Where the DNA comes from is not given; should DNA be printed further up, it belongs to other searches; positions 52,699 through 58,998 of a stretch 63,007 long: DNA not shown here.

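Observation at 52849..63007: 10.2-kb open-ended ORF missing from the supplied ORF track: a giant secreted SprB-repeat surface protein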

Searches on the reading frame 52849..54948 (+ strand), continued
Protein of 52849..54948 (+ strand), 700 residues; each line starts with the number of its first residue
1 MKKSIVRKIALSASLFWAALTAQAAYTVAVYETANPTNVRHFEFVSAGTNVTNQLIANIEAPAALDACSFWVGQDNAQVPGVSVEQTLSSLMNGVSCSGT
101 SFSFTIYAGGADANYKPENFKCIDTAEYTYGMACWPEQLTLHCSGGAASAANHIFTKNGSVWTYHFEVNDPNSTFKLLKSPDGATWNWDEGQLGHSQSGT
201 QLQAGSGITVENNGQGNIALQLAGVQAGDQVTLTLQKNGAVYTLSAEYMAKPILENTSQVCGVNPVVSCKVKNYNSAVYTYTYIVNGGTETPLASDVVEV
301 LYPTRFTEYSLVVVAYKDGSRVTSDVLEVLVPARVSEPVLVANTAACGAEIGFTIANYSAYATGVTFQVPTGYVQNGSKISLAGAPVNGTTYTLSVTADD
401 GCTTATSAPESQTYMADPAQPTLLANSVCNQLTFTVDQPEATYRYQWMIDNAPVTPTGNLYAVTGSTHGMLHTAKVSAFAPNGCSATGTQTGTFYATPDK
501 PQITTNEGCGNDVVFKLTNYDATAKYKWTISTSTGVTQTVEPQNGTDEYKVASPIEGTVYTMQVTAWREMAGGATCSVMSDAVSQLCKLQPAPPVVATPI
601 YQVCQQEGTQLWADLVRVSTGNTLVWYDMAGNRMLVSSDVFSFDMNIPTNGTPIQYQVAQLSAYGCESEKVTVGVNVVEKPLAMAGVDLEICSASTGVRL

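Call 97: find_encoding_contigs(protein=P0116, flank=10000, max_places=2)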
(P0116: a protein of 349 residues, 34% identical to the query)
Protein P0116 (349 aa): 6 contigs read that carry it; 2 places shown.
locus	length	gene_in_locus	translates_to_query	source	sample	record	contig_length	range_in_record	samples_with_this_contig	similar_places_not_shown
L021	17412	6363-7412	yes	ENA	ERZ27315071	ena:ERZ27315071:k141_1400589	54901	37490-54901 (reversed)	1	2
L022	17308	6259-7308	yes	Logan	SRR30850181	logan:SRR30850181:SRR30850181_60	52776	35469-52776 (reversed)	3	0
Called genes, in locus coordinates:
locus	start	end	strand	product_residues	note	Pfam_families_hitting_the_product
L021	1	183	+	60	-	?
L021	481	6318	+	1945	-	PF17517:IgGFc_binding, PF00801:PKD (weak), PF18911:PKD_4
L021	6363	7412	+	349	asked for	PF11751:PorP_SprF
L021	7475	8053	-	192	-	-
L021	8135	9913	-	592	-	PF28492:Beta_helix_4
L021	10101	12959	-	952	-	PF13620:CarboxypepD_reg, PF13715:CarbopepD_reg_2, PF07715:Plug, PF00593:TonB_dep_Rec_b-barrel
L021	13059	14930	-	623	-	PF13522:GATase_6, PF13537:GATase_7, PF00733:Asn_synthase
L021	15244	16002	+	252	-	-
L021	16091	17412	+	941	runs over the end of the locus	PF00326:Peptidase_S9, PF20434:BD-FAE (weak)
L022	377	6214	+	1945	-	PF17517:IgGFc_binding, PF00801:PKD (weak), PF18911:PKD_4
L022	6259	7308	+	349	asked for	PF11751:PorP_SprF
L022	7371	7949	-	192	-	-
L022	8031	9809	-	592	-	PF28492:Beta_helix_4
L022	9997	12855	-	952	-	PF13620:CarboxypepD_reg, PF13715:CarbopepD_reg_2, PF07715:Plug, PF00593:TonB_dep_Rec_b-barrel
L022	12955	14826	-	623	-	PF13522:GATase_6, PF13537:GATase_7, PF00733:Asn_synthase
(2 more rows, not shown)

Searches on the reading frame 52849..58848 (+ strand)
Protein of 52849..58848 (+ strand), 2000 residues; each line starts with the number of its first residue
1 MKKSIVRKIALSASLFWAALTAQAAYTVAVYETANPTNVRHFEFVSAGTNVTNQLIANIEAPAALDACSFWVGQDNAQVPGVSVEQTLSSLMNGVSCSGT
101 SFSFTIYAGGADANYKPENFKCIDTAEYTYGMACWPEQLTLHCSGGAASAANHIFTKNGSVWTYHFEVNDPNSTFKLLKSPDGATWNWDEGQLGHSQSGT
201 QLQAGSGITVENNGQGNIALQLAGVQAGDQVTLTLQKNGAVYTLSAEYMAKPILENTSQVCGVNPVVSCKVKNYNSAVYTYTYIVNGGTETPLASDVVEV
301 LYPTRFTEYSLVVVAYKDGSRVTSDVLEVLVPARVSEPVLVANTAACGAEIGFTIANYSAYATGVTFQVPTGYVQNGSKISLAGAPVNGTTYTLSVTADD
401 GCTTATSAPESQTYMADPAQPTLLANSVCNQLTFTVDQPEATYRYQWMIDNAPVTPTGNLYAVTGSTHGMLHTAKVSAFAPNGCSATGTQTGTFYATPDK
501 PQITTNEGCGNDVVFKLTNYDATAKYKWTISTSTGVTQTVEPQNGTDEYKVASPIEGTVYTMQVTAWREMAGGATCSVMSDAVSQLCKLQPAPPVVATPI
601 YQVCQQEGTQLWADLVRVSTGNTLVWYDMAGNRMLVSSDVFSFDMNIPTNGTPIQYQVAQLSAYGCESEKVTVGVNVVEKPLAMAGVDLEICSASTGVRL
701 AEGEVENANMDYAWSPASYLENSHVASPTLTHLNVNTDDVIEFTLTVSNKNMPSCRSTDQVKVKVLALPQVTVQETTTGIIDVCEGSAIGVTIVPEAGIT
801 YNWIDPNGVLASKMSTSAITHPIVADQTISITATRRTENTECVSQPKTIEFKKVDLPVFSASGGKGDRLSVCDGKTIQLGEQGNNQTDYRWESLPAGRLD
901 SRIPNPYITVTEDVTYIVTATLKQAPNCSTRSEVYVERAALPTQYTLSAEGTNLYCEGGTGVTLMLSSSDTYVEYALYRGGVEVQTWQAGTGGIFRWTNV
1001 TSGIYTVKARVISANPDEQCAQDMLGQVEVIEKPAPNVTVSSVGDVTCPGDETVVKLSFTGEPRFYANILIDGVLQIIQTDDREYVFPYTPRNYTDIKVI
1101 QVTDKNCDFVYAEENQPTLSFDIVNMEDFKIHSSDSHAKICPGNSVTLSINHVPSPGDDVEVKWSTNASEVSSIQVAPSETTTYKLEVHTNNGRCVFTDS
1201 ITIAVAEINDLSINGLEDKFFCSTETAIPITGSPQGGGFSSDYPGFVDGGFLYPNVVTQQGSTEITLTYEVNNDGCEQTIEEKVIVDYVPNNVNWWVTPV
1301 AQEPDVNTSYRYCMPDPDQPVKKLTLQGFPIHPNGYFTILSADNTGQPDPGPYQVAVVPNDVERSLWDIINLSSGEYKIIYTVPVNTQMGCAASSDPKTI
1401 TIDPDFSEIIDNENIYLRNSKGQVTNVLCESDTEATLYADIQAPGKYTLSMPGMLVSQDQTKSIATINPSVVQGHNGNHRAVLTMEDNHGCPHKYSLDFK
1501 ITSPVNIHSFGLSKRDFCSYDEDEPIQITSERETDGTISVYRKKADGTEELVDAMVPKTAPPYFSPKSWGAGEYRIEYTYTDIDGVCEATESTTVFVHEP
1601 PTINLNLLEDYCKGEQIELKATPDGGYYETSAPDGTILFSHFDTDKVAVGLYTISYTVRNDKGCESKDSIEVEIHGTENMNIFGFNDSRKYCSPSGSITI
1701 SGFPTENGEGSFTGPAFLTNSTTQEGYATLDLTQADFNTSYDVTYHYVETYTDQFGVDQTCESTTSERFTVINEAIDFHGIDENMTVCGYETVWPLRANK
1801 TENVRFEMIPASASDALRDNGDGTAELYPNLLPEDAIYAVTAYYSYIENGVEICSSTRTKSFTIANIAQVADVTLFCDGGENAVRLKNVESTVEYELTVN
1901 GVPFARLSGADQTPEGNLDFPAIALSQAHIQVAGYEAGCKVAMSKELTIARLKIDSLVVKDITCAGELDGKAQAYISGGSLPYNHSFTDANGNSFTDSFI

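Call 19: search_protein_families(library=pfam, proteins=[window:52849-58848:+], max_evalue=0.1)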
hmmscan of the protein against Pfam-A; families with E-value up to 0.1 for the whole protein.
window:52849-58848:+ (2000 aa): 4 families
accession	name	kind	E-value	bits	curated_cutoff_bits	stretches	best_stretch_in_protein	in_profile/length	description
PF13573.12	SprB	-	0.00017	21.6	28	1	1958-1988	3-33/37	SprB repeat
PF22352.2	K319L-like_PKD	-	0.0094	16.4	27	0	685-765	1-84/84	K319L-like, PKD domain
PF07495.19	Y_Y_Y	-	0.023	15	26.6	0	992-1015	26-50/65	Y_Y_Y domain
PF00630.25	Filamin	-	0.03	15.6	26.9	0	1127-1192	23-84/93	Filamin/ABP280 repeat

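Call 20: search_protein_families(library=ncbifam, proteins=[window:52849-58848:+], max_evalue=0.1)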
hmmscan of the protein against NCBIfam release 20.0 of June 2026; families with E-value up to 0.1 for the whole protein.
window:52849-58848:+ (2000 aa): 0 families
